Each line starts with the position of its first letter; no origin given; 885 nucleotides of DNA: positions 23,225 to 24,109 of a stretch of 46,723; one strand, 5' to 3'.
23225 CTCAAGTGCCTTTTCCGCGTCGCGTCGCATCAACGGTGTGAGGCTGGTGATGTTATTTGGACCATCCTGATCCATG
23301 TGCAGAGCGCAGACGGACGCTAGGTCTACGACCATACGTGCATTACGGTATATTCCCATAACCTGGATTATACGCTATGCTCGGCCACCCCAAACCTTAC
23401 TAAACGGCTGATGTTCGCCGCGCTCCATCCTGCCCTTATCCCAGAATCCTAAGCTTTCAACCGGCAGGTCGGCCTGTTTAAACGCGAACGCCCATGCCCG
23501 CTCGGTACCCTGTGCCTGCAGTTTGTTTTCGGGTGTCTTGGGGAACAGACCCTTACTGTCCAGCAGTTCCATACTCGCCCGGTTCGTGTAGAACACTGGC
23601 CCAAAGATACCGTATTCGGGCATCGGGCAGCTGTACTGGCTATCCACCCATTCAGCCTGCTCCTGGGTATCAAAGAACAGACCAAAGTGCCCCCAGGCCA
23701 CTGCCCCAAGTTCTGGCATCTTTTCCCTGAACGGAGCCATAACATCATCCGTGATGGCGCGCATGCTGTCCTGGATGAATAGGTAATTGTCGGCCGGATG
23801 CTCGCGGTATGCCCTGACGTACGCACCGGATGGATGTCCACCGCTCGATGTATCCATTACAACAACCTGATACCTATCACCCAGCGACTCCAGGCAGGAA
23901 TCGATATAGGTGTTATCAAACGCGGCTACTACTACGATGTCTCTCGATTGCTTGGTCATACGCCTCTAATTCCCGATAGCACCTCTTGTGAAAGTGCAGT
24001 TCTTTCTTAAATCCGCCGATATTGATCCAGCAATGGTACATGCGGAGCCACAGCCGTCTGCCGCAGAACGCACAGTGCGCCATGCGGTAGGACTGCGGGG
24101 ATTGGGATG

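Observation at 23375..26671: Sugar-activation plus glycosyltransferase cassette inserted in the middle of the virion structural operon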

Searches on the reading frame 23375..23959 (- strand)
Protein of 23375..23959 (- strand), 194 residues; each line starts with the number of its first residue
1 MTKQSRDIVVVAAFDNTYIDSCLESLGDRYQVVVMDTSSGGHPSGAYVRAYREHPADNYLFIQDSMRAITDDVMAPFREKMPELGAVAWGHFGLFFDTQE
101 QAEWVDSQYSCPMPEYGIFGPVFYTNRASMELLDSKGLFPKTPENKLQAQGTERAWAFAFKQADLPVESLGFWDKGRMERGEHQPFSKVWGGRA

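Call 3: search_protein_families(library=pfam, proteins=[window:23375-23959:-], max_evalue=0.1)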
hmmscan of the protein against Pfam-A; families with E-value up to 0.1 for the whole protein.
window:23375-23959:- (194 aa): 0 families

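Call 7: search_protein_families(library=phrogs, proteins=[window:23375-23959:-], max_evalue=0.01)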
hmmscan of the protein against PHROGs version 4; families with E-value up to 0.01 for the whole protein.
window:23375-23959:- (194 aa): 0 families

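Call 11: search_protein_families(library=ncbifam, proteins=[window:23375-23959:-], max_evalue=0.01)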
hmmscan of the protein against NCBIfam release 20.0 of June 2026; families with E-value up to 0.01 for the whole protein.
window:23375-23959:- (194 aa): 0 families

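Call 22: find_homologous_proteins(query=window:23375-23959:-, max_evalue=0.001)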
Query window:23375-23959:- (194 aa): 50 proteins with E <= 0.001 among 65 candidates.
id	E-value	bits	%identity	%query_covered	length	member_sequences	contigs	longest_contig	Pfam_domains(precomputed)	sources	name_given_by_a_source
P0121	5.7e-131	452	100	100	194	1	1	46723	-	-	-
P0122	3.1e-76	274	62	100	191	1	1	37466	-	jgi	jgi:hypothetical protein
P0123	1.1e-69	252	56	97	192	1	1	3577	-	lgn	-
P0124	1.0e-61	226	54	97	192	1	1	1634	-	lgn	-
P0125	6.6e-57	211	54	97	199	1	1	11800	-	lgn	-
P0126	1.4e-53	200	51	96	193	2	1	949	-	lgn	-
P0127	2.6e-52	196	50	99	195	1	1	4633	-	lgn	-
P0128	1.0e-50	190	51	96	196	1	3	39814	-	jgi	jgi:hypothetical protein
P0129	4.3e-50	188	50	96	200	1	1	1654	-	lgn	-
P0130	4.6e-50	188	49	97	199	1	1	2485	-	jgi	jgi:hypothetical protein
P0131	1.3e-49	187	51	96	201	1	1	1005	-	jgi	jgi:hypothetical protein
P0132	4.3e-49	185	49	97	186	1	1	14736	-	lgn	-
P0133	4.7e-48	182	49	99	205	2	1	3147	-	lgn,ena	-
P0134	7.6e-48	181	48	96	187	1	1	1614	-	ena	-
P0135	9.3e-48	181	50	97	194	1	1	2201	-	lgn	-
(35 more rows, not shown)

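Call 29: search_solved_structures(query=A1, max_evalue=10, show_alignments=1)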
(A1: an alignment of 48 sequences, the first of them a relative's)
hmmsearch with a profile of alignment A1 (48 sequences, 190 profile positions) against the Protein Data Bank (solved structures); distinct sequences matched with E-value up to 10: 2.
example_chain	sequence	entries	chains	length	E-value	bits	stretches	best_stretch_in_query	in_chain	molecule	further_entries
8cro_F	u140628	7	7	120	0.37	13.5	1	106-175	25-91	DNA-directed RNA polymerase subunit Rpo4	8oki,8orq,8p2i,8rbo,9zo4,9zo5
7pjd_A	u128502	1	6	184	0.98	12.1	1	51-94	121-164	Juvenile hormone diol kinase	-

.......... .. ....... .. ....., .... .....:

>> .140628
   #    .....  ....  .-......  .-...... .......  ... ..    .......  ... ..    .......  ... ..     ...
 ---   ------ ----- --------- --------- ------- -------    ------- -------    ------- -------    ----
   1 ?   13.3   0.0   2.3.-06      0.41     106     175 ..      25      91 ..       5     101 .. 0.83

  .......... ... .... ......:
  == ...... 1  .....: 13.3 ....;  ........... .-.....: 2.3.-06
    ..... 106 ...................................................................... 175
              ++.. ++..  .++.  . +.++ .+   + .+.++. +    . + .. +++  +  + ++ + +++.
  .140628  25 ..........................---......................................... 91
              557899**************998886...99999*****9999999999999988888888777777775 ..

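Call 32: find_related_loci(query=A1, collection=viral_contigs, flank=10000)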
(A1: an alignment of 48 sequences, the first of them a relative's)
Query A1 (194 aa) in viral_contigs; peptide patterns used: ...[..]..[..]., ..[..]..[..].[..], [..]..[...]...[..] (x = any residue, [..] = any of these).
106 stretches matched a pattern; 14 encode a relative of the query (tblastn E <= 1e-3); 14 distinct loci.
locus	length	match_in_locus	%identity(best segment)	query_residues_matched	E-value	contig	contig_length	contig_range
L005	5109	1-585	46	7-193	3e-45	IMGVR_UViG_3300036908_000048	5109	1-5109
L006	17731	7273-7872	45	2-193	2e-45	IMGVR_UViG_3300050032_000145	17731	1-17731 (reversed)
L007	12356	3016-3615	45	2-193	2e-45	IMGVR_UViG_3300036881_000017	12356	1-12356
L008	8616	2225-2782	44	7-193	3e-43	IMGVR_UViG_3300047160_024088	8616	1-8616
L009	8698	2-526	49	22-193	3e-43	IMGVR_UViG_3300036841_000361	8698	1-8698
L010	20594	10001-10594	41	7-193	9e-40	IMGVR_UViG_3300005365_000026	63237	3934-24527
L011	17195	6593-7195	38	10-194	3e-28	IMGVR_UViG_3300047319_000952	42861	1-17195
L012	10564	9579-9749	72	137-193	1e-22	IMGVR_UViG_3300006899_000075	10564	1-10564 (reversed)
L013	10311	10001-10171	72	137-193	1e-22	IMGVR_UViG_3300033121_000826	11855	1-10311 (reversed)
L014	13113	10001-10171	72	137-193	1e-22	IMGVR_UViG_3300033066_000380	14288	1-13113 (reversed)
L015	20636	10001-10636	27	1-189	2e-20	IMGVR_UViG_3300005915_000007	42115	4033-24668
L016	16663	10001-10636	27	1-189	2e-20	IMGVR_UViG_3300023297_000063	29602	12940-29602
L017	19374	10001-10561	26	8-179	3e-17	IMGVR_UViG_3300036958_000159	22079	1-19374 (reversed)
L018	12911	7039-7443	30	23-170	5e-12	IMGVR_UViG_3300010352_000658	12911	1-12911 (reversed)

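Call 35: predict_structure(alignment_id=A1)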
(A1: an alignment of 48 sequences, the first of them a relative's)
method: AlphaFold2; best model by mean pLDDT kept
length: 194 residues; sequences in the alignment: 48
mean_pLDDT: 94.9   pTM: 0.91
mean pLDDT of the five models: 94.9, 94.8, 94.6, 94.6, 94.3
residues with pLDDT >= 90: 177; 70-90: 11; 50-70: 4; < 50: 2
segments of 3 or more residues with pLDDT < 50: none
pLDDT, mean of each block of 10 residues (from residue 1): 77 96 97 91 93 98 98 98 98 96 98 96 97 98 91 97 98 97 97 73
secondary structure, 60 per line:
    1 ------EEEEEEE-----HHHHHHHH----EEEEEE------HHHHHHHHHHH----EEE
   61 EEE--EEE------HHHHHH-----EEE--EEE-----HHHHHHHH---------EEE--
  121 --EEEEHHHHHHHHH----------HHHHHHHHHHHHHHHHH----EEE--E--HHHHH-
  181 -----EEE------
elements in order: E7-13 H19-26 E31-36 H43-53 E58-63 E66-68 H75-80 E86-88 E91-93 H99-106 E116-118 E123-126 H127-135 H146-162 E167-169 H175-179 E186-188

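Call 38: fold_search(model_id=the predicted structure, library=pdb)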
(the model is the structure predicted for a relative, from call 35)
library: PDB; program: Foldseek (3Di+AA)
matches with E <= 10: 933; with E <= 0.001: 39
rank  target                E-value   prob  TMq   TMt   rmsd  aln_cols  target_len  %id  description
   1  4y64                  2.1e-04  1.00  0.47  0.35   6.5       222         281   11  AAGlyB in complex with amino-acid analogues (released 2015-09-16)
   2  4frh                  3.2e-04  1.00  0.54  0.41   6.5       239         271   11  Crystal Structure of BBBB+UDP+Gal at pH 7.5 with MPD as the cryoprotectant (released 2013-12-25)
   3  3i0k_A                4.1e-04  1.00  0.52  0.41   6.8       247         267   11  Crystal structure of GTB C80S/C196S/C209S + UDP + H antigen (released 2010-08-11)
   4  5hea_A                4.1e-04  0.99  0.45  0.34  11.6       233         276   13  CgT structure in hexamer (released 2016-08-31)
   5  6teu_A                5.3e-04  1.00  0.54  0.18   5.6       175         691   10  Crystal Structure of full-length Human Lysyl Hydroxylase LH3 - Val80Lys mutant - Cocrystal with Fe2+, Mn2+ (released 2021-05-19)
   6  4irp_A                5.3e-04  1.00  0.49  0.42   8.1       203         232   10  Crystal structure of catalytic domain of human beta1,4-galactosyltransferase-7 in open conformation with manganses and (released 2013-09-25)
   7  4frq                  5.3e-04  1.00  0.55  0.42   6.5       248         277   11  Crystal Structure of BBBB+UDP+Gal at pH 9.5 with MPD as the cryoprotectant (released 2013-12-25)
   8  3u0y_B                5.3e-04  1.00  0.55  0.40   6.6       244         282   10  Crystal structure of the Fucosylgalactoside alpha N-acetylgalactosaminyltransferase (GTA, cisAB mutant L266G, G268A) i (released 2012-10-24)
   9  3zgf_A                5.3e-04  1.00  0.51  0.38   6.8       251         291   12  Crystal structure of the Fucosylgalactoside alpha N- acetylgalactosaminyltransferase (GTA, cisAB mutant L266G, G268A)  (released 2013-01-23)
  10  2i7b                  5.3e-04  0.99  0.47  0.37   7.3       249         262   11  Structure of the naturally occuring mutant of human ABO(H) Blood group B glycosyltransferase: GTB/A268T (released 2007-05-22)
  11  4frl                  5.7e-04  1.00  0.53  0.40   6.7       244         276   11  Crystal Structure of BBBB+UDP+Gal at pH 8.0 with MPD as the cryoprotectant (released 2013-12-25)
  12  3sxe                  6.1e-04  1.00  0.56  0.40   6.5       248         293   11  Crystal structure of AAAA+UDP+Gal with Glycerol as the cryoprotectant (released 2012-02-29)
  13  4c2s_A                6.1e-04  1.00  0.50  0.36   6.5       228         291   11  Crystal structure of the fucosylgalactoside alpha N- acetylgalactosaminyltransferase (GTA P156L mutant) in complex wit (released 2013-09-11)
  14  9gzk_F                6.1e-04  0.99  0.47  0.19   8.2       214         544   13  Crystal structure of the L. monocytogenes RmlT in complex with 4-RboP-(CH2)6NH2 (released 2024-12-18)
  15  4c2s_B                6.1e-04  0.99  0.46  0.33   6.6       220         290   10  Crystal structure of the fucosylgalactoside alpha N- acetylgalactosaminyltransferase (GTA P156L mutant) in complex wit (released 2013-09-11)
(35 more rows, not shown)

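Call 47: search_dna_similar(query=window:23375-23959:-, collection=phages, mode=protein, max_rows=20, max_evalue=0.01)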
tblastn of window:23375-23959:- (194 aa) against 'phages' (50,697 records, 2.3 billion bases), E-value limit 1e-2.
No match.

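Call 53: search_protein_families(library=pfam, proteins=[L015:2480-3409:+, L015:3897-7256:+, L015:7243-7842:+, L015:9076-9819:+, L015:10617-11225:+, L015:11179-12072:+, L015:13166-14752:+, L015:14765-15721:+, L015:15779-16918:+, L015:20-1069:+], max_evalue=0.01)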
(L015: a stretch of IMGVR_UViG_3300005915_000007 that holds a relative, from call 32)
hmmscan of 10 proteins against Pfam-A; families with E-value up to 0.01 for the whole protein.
L015:2480-3409:+ (309 aa): 1 family
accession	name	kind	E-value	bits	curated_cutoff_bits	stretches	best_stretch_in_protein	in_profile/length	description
PF17236.8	SU10_MCP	-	1e-49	170.1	24.1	1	18-302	11-285/292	SU10 major capsid protein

L015:3897-7256:+ (1119 aa): 13 families
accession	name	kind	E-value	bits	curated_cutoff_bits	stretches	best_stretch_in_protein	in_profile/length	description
PF00535.33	Glycos_transf_2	-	3.5e-16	60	23.3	1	20-150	6-145/168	Glycosyl transferase family 2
PF14890.11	Intein_splicing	-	2.9e-12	47.1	35.8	1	710-1032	26-155/155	Intein splicing domain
PF14528.11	LAGLIDADG_3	-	9.2e-12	45.5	22.5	2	923-972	7-60/82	LAGLIDADG-like domain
PF07719.23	TPR_2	-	7e-08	32.5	27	0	244-275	2-33/34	Tetratricopeptide repeat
PF13414.12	TPR_11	-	3.2e-07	30.3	26.8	1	251-288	2-39/42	TPR repeat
PF13428.12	TPR_14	-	4.5e-07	30.4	23.5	1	244-285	2-43/44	Tetratricopeptide repeat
PF13424.12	TPR_12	-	9.2e-07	29.4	30.1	1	242-295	2-63/77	Tetratricopeptide repeat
PF10111.15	Glyco_tranf_2_2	-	5.7e-06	26.5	27.3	1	20-114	6-110/276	Glycosyltransferase like family 2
PF13403.11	Hint_2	-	6.3e-06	27.1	28.4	1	691-735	2-46/147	Hint domain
PF13439.12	Glyco_transf_4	-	3.5e-05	24.3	28.5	1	455-525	1-71/170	Glycosyltransferase Family 4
PF00515.34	TPR_1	-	0.00021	21.4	27.8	0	333-358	5-30/34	Tetratricopeptide repeat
PF00534.26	Glycos_transf_1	-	0.0041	17.1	26.4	0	1031-1093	104-161/172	Glycosyl transferases group 1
PF13431.12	TPR_17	-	0.009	16.7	24.4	0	245-263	15-33/34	Tetratricopeptide repeat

L015:7243-7842:+ (199 aa): 7 families
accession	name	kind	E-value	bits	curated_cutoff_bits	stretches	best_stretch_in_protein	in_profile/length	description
PF13489.12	Methyltransf_23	-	8.4e-18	65.1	27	1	57-168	23-133/164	Methyltransferase domain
PF08241.18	Methyltransf_11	-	1.5e-07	32.4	21.2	1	61-148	1-95/95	Methyltransferase domain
PF13847.12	Methyltransf_31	-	2.7e-06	27.6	27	1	59-162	6-114/145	Methyltransferase domain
PF08242.18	Methyltransf_12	-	5.8e-06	27.4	30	1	61-146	1-98/98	Methyltransferase domain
PF03848.20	TehB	-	7.5e-05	22.7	20.4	1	53-98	27-72/193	Tellurite resistance protein TehB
PF13649.12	Methyltransf_25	-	0.0026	18.8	27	1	60-144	1-97/97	Methyltransferase domain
PF05219.18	DREV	-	0.0051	16.4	26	1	56-144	94-182/265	DREV methyltransferase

L015:9076-9819:+ (247 aa): 0 families

L015:10617-11225:+ (202 aa): 2 families
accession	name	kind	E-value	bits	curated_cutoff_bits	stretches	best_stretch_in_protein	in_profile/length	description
PF00535.33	Glycos_transf_2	-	2.8e-13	50.6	23.3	1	13-105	1-101/168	Glycosyl transferase family 2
PF13641.12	Glyco_tranf_2_3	-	0.008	16.7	27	0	60-92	60-96/230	Glycosyltransferase like family 2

L015:11179-12072:+ (297 aa): 1 family
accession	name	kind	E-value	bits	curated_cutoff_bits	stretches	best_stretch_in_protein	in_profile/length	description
PF13439.12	Glyco_transf_4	-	0.0095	16.4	28.5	0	34-69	1-36/170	Glycosyltransferase Family 4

L015:13166-14752:+ (528 aa): 0 families

L015:14765-15721:+ (318 aa): 0 families

L015:15779-16918:+ (379 aa): 0 families

L015:20-1069:+ (349 aa): 2 families
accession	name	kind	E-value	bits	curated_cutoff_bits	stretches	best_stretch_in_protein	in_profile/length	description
PF23899.1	SU10_portal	-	7.3e-17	61.5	30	1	12-326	294-570/593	Phage SU10 portal protein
PF16510.12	P22_portal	-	1.2e-05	24.5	26.1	1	164-332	408-577/594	Phage P22-like portal protein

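Call 54: search_protein_families(library=pfam, proteins=[L011:1312-2199:+, L011:4562-5818:+, L011:5808-6542:+, L011:7195-8202:+, L011:8446-9456:+, L011:9765-10826:+, L006:4238-5620:+, L006:5859-6650:+, L006:9231-10253:+, L006:10903-12447:+], max_evalue=0.01)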
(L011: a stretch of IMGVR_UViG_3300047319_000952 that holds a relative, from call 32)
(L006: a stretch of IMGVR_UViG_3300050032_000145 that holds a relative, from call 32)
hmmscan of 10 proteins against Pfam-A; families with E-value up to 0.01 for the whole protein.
L011:1312-2199:+ (295 aa): 0 families

L011:4562-5818:+ (418 aa): 0 families

L011:5808-6542:+ (244 aa): 9 families
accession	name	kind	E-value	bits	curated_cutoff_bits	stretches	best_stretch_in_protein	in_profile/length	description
PF13649.12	Methyltransf_25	-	1.7e-16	61.1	27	1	59-154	2-97/97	Methyltransferase domain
PF08241.18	Methyltransf_11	-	4.8e-16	59.6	21.2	1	59-157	1-94/95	Methyltransferase domain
PF13489.12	Methyltransf_23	-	2.3e-13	50.6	27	1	47-180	15-138/164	Methyltransferase domain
PF08242.18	Methyltransf_12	-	3.8e-12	47.2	30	1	59-156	1-98/98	Methyltransferase domain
PF13847.12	Methyltransf_31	-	1.6e-08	34.8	27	1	58-162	7-113/145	Methyltransferase domain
PF01209.24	Ubie_methyltran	-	7.8e-05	22.6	20.1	1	55-159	48-152/233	ubiE/COQ5 methyltransferase family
PF05175.20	MTS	-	0.00037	20.6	23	1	54-158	31-138/170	Methyltransferase small domain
PF20922.3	Anamorsin_N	-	0.0022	18.2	27.1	1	114-167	45-96/163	Anamorsin, N-terminal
PF03848.20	TehB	-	0.0097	15.8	20.4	0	58-154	34-128/193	Tellurite resistance protein TehB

L011:7195-8202:+ (335 aa): 3 families
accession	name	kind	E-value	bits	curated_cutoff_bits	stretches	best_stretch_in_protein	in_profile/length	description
PF00535.33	Glycos_transf_2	-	2.8e-13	50.6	23.3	1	14-110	11-106/168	Glycosyl transferase family 2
PF10111.15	Glyco_tranf_2_2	-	0.0014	18.6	27.3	1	21-109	22-108/276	Glycosyltransferase like family 2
PF13641.12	Glyco_tranf_2_3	-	0.0022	18.5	27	1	15-107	15-111/230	Glycosyltransferase like family 2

L011:8446-9456:+ (336 aa): 0 families

L011:9765-10826:+ (353 aa): 1 family
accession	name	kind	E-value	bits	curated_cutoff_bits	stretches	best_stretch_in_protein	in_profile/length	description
PF12705.13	PDDEXK_1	-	4.2e-08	33.9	22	1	44-177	3-132/247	PD-(D/E)XK nuclease superfamily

L006:4238-5620:+ (460 aa): 0 families

L006:5859-6650:+ (263 aa): 2 families
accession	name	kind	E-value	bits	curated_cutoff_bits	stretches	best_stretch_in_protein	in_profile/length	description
PF08241.18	Methyltransf_11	-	0.0047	18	21.2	1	114-165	48-95/95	Methyltransferase domain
PF08242.18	Methyltransf_12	-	0.0084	17.3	30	0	112-163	50-98/98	Methyltransferase domain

L006:9231-10253:+ (340 aa): 1 family
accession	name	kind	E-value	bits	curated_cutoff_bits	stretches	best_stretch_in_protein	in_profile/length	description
PF03237.21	Terminase_6N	-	1e-05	25.7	22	1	106-239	3-134/215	Terminase large subunit, T4likevirus-type, N-terminal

L006:10903-12447:+ (514 aa): 1 family
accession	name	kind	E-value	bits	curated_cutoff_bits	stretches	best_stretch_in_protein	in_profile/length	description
PF04860.17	Phage_portal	-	1.6e-31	110.1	39.1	1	81-377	2-278/321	Phage portal protein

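Call 93: fold_search(model_id=the predicted structure, library=viral)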
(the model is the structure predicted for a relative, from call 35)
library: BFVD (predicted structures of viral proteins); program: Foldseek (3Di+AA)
matches with E <= 10: 579; with E <= 0.001: 52
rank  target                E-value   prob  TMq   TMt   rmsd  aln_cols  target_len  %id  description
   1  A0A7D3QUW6            2.3e-07  1.00  0.60  0.20   4.2       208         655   14  Uncharacterized protein [Fadolivirus FV1/VV64]
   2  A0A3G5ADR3            1.8e-06  1.00  0.61  0.36   4.4       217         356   12  Uncharacterized protein [Hyperionvirus sp.]
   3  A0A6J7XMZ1            3.1e-06  1.00  0.54  0.60   4.4       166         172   16  Uncharacterized protein [uncultured Caudovirales phage]
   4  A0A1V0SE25            3.3e-06  1.00  0.66  0.42   5.3       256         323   14  Uncharacterized protein [Indivirus ILV1]
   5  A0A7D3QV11            6.8e-06  1.00  0.56  0.41   5.3       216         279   11  Rhamnan synthesis F protein [Fadolivirus FV1/VV64]
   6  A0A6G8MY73            7.2e-06  1.00  0.61  0.47   4.1       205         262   13  Rhamnan synthesis F-like protein [Cedratvirus kamchatka]
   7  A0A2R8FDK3            2.5e-05  1.00  0.60  0.30   4.5       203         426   11  Uncharacterized protein [Cedratvirus Zaza IHUMI]
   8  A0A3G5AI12            4.2e-05  1.00  0.46  0.36   9.1       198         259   11  Glycosyl transferase family 25 domain-containing protein [Solivirus sp.]
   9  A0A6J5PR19            4.8e-05  1.00  0.54  0.51   6.0       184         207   15  Glycosyltransferase 2-like [uncultured Caudovirales phage]
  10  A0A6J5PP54            5.1e-05  1.00  0.53  0.38   5.5       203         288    9  Uncharacterized protein [uncultured Caudovirales phage]
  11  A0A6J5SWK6            7.1e-05  1.00  0.55  0.50   6.2       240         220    9  Uncharacterized protein [uncultured Caudovirales phage]
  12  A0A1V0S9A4            9.8e-05  1.00  0.55  0.42   6.5       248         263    9  Glycosyltransferase [Catovirus CTV1]
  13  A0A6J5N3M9            1.0e-04  1.00  0.53  0.51   4.0       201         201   15  Uncharacterized protein [uncultured Caudovirales phage]
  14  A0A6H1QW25            1.0e-04  1.00  0.52  0.44   6.2       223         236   10  Uncharacterized protein [Ostreococcus mediterraneus virus 2]
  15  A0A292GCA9            1.1e-04  1.00  0.51  0.42   6.6       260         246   11  (no name in the UniProt tables at hand)
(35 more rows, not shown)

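Call 96: find_related_loci(query=A1, collection=metagenome_contigs, flank=8000)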
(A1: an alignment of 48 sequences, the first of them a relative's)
Query A1 (194 aa) in metagenome_contigs; peptide patterns used: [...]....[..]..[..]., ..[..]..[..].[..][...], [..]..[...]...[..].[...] (x = any residue, [..] = any of these).
459 stretches matched a pattern; 53 encode a relative of the query (tblastn E <= 1e-3); 53 distinct loci.
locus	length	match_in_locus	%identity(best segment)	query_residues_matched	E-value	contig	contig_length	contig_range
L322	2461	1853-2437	54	1-194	2e-67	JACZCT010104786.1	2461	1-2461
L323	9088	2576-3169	50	6-193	2e-56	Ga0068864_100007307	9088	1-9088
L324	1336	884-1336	54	6-156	1e-56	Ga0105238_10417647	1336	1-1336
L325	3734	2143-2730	49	4-193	5e-49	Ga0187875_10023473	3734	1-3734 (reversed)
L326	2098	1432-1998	45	6-193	2e-49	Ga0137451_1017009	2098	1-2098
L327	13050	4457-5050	46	7-193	8e-48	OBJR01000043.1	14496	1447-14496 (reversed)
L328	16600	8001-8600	45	2-193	2e-45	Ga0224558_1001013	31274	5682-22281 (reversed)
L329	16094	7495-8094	45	2-193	2e-45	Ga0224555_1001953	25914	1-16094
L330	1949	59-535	48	32-193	2e-44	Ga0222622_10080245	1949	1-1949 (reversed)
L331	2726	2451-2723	70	8-98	3e-41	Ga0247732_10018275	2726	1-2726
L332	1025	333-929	43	7-193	4e-43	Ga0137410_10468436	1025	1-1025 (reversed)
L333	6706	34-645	39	7-193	9e-41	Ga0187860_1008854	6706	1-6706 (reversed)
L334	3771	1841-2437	43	7-193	2e-40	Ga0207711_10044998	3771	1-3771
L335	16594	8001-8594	41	7-193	1e-39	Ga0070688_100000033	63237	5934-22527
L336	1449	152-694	42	8-193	2e-40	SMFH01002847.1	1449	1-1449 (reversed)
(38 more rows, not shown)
